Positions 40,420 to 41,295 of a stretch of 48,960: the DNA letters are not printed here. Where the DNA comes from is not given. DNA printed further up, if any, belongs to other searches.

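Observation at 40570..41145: Peptide-deformylase homolog translationally coupled inside hutH-hutU-def-hutF-hutI, in the slot where hutG is missing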

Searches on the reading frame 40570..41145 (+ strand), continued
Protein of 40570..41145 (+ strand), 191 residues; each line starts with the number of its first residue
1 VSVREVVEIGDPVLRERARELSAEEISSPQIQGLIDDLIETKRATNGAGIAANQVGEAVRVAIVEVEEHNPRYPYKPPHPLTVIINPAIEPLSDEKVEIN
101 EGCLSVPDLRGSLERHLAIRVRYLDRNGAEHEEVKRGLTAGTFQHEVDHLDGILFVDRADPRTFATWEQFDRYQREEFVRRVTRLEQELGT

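Call 88: search_protein_families(library=ncbifam, proteins=[L113:4443-5693:+, L117:695-1954:+, L110:6709-7992:+, L115:6637-7794:+, P0519], max_evalue=1e-10)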
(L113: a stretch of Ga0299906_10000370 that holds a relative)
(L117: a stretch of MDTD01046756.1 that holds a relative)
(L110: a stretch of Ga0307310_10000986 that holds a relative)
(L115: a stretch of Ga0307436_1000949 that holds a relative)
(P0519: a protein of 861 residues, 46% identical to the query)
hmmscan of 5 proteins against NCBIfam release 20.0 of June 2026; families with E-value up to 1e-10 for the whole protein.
L113:4443-5693:+ (417 aa): 38 families (the best 25 are shown)
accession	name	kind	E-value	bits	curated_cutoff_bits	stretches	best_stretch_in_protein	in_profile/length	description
NF005710.0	PRK07522.1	subfamily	2.5e-101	339.7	412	1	38-411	11-388/391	acetylornithine deacetylase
TIGR01892.1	AcOrn-deacetyl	equivalog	5.6e-99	331.6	297.7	1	40-408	2-365/365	acetylornithine deacetylase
NF003474.0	PRK05111.1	equivalog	1.8e-81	274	460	1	39-413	10-382/383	acetylornithine deacetylase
TIGR01910.1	DapE-ArgE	subfamily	6.4e-56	190.2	217.6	1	39-398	2-368/373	ArgE/DapE family deacylase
NF006365.0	PRK08588.1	subfamily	9.3e-44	150.3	289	1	38-405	10-374/383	succinyl-diaminopimelate desuccinylase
TIGR01900.1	dapE-gram_pos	equivalog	1.1e-42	146.2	304.2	1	38-404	6-346/351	succinyl-diaminopimelate desuccinylase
NF006399.0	PRK08651.1-2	equivalog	4.3e-41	141.2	381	1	40-257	9-225/405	succinyl-diaminopimelate desuccinylase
NF009557.0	PRK13009.1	equivalog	1.4e-40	139.6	284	1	38-410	6-373/377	succinyl-diaminopimelate desuccinylase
TIGR01246.1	dapE_proteo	equivalog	6e-35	120.9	361.8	1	38-409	2-368/370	succinyl-diaminopimelate desuccinylase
NF006400.0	PRK08651.1-3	equivalog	4.6e-32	111.3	374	1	86-404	73-399/410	succinyl-diaminopimelate desuccinylase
NF006402.0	PRK08651.1-5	equivalog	6.2e-32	111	369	1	57-407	23-363/369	succinyl-diaminopimelate desuccinylase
NF009555.0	PRK13004.1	equivalog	8.6e-29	100.6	321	1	38-313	18-278/399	YgeY family selenium metabolism-linked hydrolase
NF006439.0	PRK08737.1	equivalog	1.6e-28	99.8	345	1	105-408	70-361/364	acetylornithine deacetylase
NF005373.0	PRK06915.1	equivalog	1.8e-27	96.4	428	1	95-408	90-414/422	peptidase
NF006370.0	PRK08596.1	equivalog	6.6e-26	90.8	412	1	39-177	21-163/425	acetylornithine deacetylase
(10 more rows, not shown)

L117:695-1954:+ (420 aa): 38 families (the best 25 are shown)
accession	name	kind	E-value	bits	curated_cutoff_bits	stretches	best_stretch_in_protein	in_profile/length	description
TIGR01892.1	AcOrn-deacetyl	equivalog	6.2e-91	305.2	297.7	1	44-409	1-364/365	acetylornithine deacetylase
NF005710.0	PRK07522.1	subfamily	6.3e-90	302.1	412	1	40-409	8-384/391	acetylornithine deacetylase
NF003474.0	PRK05111.1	equivalog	3.7e-73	246.6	460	1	50-414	22-381/383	acetylornithine deacetylase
TIGR01910.1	DapE-ArgE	subfamily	2.1e-53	181.9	217.6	1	44-401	2-369/373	ArgE/DapE family deacylase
NF006365.0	PRK08588.1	subfamily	3.6e-43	148.3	289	1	43-405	10-372/383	succinyl-diaminopimelate desuccinylase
NF006399.0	PRK08651.1-2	equivalog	3.1e-38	131.9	381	1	44-408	8-399/405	succinyl-diaminopimelate desuccinylase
NF006439.0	PRK08737.1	equivalog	9.6e-36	123.6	345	1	106-400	68-351/364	acetylornithine deacetylase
TIGR01900.1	dapE-gram_pos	equivalog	1.8e-34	119.2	304.2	1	43-407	6-347/351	succinyl-diaminopimelate desuccinylase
NF006400.0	PRK08651.1-3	equivalog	1e-33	116.7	374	1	87-407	70-400/410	succinyl-diaminopimelate desuccinylase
NF005373.0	PRK06915.1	equivalog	1.8e-32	112.8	428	1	96-414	88-418/422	peptidase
NF006402.0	PRK08651.1-5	equivalog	2.3e-32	112.4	369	1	53-411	14-365/369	succinyl-diaminopimelate desuccinylase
NF009557.0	PRK13009.1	equivalog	9e-32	110.6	284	1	45-401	8-362/377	succinyl-diaminopimelate desuccinylase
TIGR01246.1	dapE_proteo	equivalog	1.4e-28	100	361.8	1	44-409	3-366/370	succinyl-diaminopimelate desuccinylase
NF009558.0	PRK13013.1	equivalog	3.6e-27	95.1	428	1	98-409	83-419/429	acetylornithine deacetylase/succinyl-diaminopimelate desuccinylase family protein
NF009555.0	PRK13004.1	equivalog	6.3e-26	91.2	321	1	101-407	69-389/399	YgeY family selenium metabolism-linked hydrolase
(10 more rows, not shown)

L110:6709-7992:+ (428 aa): 36 families (the best 25 are shown)
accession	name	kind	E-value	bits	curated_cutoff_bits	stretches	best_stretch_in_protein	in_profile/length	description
NF005710.0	PRK07522.1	subfamily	3.6e-103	345.8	412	1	52-424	10-388/391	acetylornithine deacetylase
TIGR01892.1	AcOrn-deacetyl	equivalog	1.4e-102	343.5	297.7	1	56-421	3-365/365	acetylornithine deacetylase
NF003474.0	PRK05111.1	equivalog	1.3e-77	261.3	460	1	64-426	26-382/383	acetylornithine deacetylase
TIGR01910.1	DapE-ArgE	subfamily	1.1e-57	196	217.6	1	55-411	3-368/373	ArgE/DapE family deacylase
NF006365.0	PRK08588.1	subfamily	3e-43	148.6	289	1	55-422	12-378/383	succinyl-diaminopimelate desuccinylase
NF006399.0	PRK08651.1-2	equivalog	8e-43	146.9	381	2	56-273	10-227/405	succinyl-diaminopimelate desuccinylase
TIGR01900.1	dapE-gram_pos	equivalog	8.7e-42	143.3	304.2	1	97-419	44-348/351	succinyl-diaminopimelate desuccinylase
NF006439.0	PRK08737.1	equivalog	2.1e-38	132.3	345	1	57-422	13-362/364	acetylornithine deacetylase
NF006402.0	PRK08651.1-5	equivalog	3.3e-32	111.9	369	1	109-422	56-365/369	succinyl-diaminopimelate desuccinylase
NF009557.0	PRK13009.1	equivalog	1.8e-31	109.6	284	1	74-423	26-373/377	succinyl-diaminopimelate desuccinylase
NF006400.0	PRK08651.1-3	equivalog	5.5e-29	101.2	374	1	114-422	85-404/410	succinyl-diaminopimelate desuccinylase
NF005373.0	PRK06915.1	equivalog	1.3e-28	100.1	428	1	105-422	86-415/422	peptidase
NF009555.0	PRK13004.1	equivalog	7.5e-27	94.2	321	1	115-418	72-389/399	YgeY family selenium metabolism-linked hydrolase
NF005306.0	PRK06837.1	subfamily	8.5e-27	94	376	1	100-336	85-321/427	ArgE/DapE family deacylase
TIGR01246.1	dapE_proteo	equivalog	6.5e-26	91.2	361.8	1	99-422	45-368/370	succinyl-diaminopimelate desuccinylase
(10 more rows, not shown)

L115:6637-7794:+ (386 aa): 40 families (the best 25 are shown)
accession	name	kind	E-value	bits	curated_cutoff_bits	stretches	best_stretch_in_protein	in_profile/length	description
NF005710.0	PRK07522.1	subfamily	4.1e-105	352.1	412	1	11-385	12-389/391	acetylornithine deacetylase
TIGR01892.1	AcOrn-deacetyl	equivalog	5e-105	351.5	297.7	1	12-381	2-365/365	acetylornithine deacetylase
NF003474.0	PRK05111.1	equivalog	1.8e-82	277.2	460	1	7-384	6-380/383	acetylornithine deacetylase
TIGR01910.1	DapE-ArgE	subfamily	6.1e-53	180.3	217.6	1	11-371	2-368/373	ArgE/DapE family deacylase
NF006365.0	PRK08588.1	subfamily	6.8e-47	160.6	289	1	12-383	12-379/383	succinyl-diaminopimelate desuccinylase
NF006399.0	PRK08651.1-2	equivalog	2.9e-43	148.4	381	1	10-382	7-402/405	succinyl-diaminopimelate desuccinylase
TIGR01900.1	dapE-gram_pos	equivalog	2.4e-41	141.8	304.2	1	74-379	60-348/351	succinyl-diaminopimelate desuccinylase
NF006439.0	PRK08737.1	equivalog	2.1e-38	132.3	345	1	14-380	13-360/364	acetylornithine deacetylase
NF009557.0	PRK13009.1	equivalog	1.4e-37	129.8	284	1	11-385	7-375/377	succinyl-diaminopimelate desuccinylase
NF006402.0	PRK08651.1-5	equivalog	3.4e-37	128.3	369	1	24-384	15-367/369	succinyl-diaminopimelate desuccinylase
NF006400.0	PRK08651.1-3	equivalog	3.8e-33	114.9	374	1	12-385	15-407/410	succinyl-diaminopimelate desuccinylase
NF005373.0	PRK06915.1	equivalog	2.4e-31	109.1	428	1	65-380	87-413/422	peptidase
TIGR01246.1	dapE_proteo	equivalog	1.9e-29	102.8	361.8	1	11-383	3-369/370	succinyl-diaminopimelate desuccinylase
NF009555.0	PRK13004.1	equivalog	1.1e-28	100.2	321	1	54-297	57-289/399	YgeY family selenium metabolism-linked hydrolase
NF005306.0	PRK06837.1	subfamily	3.2e-28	98.7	376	1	68-297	94-322/427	ArgE/DapE family deacylase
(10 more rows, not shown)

P0519 (861 aa): 43 families (the best 25 are shown)
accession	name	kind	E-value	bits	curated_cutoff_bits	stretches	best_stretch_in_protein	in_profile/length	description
TIGR02022.1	hutF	equivalog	5.9e-112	374.7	413.05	1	41-477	4-430/455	formimidoylglutamate deiminase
NF006681.0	PRK09229.1-2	equivalog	1.3e-105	353.8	362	1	40-479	6-426/451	formimidoylglutamate deiminase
NF006684.0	PRK09229.1-5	equivalog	7.5e-101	338.1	525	1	48-485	11-438/456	formimidoylglutamate deiminase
NF006682.0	PRK09229.1-3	equivalog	3.6e-91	306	637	1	50-477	13-429/454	formimidoylglutamate deiminase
NF006683.0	PRK09229.1-4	equivalog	3.2e-83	280.2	654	1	49-474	18-429/457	formimidoylglutamate deiminase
NF006680.0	PRK09229.1-1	equivalog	8.9e-70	235.7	810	1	44-475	11-433/460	formimidoylglutamate deiminase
TIGR01892.1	AcOrn-deacetyl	equivalog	3.3e-32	111.9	297.7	1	526-844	8-356/365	acetylornithine deacetylase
TIGR01910.1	DapE-ArgE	subfamily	3.6e-32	112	217.6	1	525-762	8-260/373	ArgE/DapE family deacylase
NF003474.0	PRK05111.1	equivalog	2.7e-28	98.9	460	1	538-777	33-279/383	acetylornithine deacetylase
NF005710.0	PRK07522.1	subfamily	3.3e-26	92.4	412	1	524-797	14-306/391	acetylornithine deacetylase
NF006055.0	PRK08203.1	equivalog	1.5e-25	89.7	532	1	54-477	25-425/455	8-oxoguanine deaminase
NF009059.0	PRK12393.1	equivalog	5.2e-25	88.1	543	1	53-475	28-428/460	amidohydrolase family protein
NF006549.0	PRK09045.1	equivalog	8.1e-25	87.3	540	1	227-446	168-386/444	TRZ/ATZ family hydrolase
NF003367.0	PRK04443.1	equivalog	1.2e-24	87.3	363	1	516-761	5-232/349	[LysW]-lysine hydrolase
TIGR01900.1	dapE-gram_pos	equivalog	2.8e-24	85.7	304.2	1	518-845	3-342/351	succinyl-diaminopimelate desuccinylase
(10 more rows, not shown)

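Call 90: search_protein_families(library=pfam, proteins=[L031:7558-8352:+, L047:8491-9966:+, L071:9301-9996:+, L097:7291-8004:+, L099:6472-7998:+, L101:1460-2476:+, L102:53-505:+], max_evalue=0.001)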
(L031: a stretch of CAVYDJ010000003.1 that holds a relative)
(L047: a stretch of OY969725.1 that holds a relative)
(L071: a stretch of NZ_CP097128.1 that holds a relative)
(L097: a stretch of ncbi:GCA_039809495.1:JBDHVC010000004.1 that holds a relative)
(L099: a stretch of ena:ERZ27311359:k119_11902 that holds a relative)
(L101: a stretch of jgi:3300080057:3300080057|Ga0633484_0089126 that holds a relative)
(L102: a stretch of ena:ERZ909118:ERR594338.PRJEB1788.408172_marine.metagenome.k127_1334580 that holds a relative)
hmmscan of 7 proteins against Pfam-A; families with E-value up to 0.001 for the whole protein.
L031:7558-8352:+ (264 aa): 1 family
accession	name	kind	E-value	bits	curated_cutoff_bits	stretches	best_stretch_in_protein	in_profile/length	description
PF05721.19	PhyH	-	7.7e-25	88.9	22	1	7-211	1-212/213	Phytanoyl-CoA dioxygenase (PhyH)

L047:8491-9966:+ (491 aa): 0 families

L071:9301-9996:+ (231 aa): 2 families
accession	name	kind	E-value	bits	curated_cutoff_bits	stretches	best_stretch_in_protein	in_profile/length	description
PF01323.26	DSBA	-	1e-39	136.7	25.6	1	17-218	2-190/191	DSBA-like thioredoxin domain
PF13462.12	Thioredoxin_4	-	7.4e-05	23.4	23.2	0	162-218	108-163/165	Thioredoxin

L097:7291-8004:+ (237 aa): 6 families
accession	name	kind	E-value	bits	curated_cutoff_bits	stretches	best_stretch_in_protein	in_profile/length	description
PF22785.1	Tc-R-P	-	3.8e-07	31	27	1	114-187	24-103/106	Polymorphic toxin system, DSP-PTPase phosphatase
PF22784.1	PTP-SAK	-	4.4e-07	30.5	27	1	114-203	32-138/153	Swiss Army Knife protein, DSP-PTPase phosphatase domain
PF00782.25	DSPc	-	5.2e-07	30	33.5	1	117-213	22-122/133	Dual specificity phosphatase, catalytic domain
PF22741.1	PTP-NADK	-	0.00017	21.5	27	1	140-200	83-147/163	DSP-PTPase phosphatase fused to NAD+ Kinase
PF00102.32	Y_phosphatase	-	0.00018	21.7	20.9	1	149-206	151-216/234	Protein-tyrosine phosphatase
PF14566.11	PTPlike_phytase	-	0.00081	19.9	27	0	133-182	101-152/158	Inositol hexakisphosphate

L099:6472-7998:+ (508 aa): 1 family
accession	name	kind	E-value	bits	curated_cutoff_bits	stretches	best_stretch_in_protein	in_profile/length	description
PF00171.27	Aldedh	-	1.1e-125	420.3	23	1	6-460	7-461/461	Aldehyde dehydrogenase family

L101:1460-2476:+ (338 aa): 1 family
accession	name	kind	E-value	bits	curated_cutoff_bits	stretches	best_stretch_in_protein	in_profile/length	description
PF00291.31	PALP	-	2.5e-48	165.4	35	1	11-321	3-293/295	Pyridoxal-phosphate dependent enzyme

L102:53-505:+ (150 aa): 1 family
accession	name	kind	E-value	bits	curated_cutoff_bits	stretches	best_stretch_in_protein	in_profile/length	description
PF21893.1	DUF6918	-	8.5e-45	153.1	27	1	9-147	4-140/141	Family of unknown function (DUF6918)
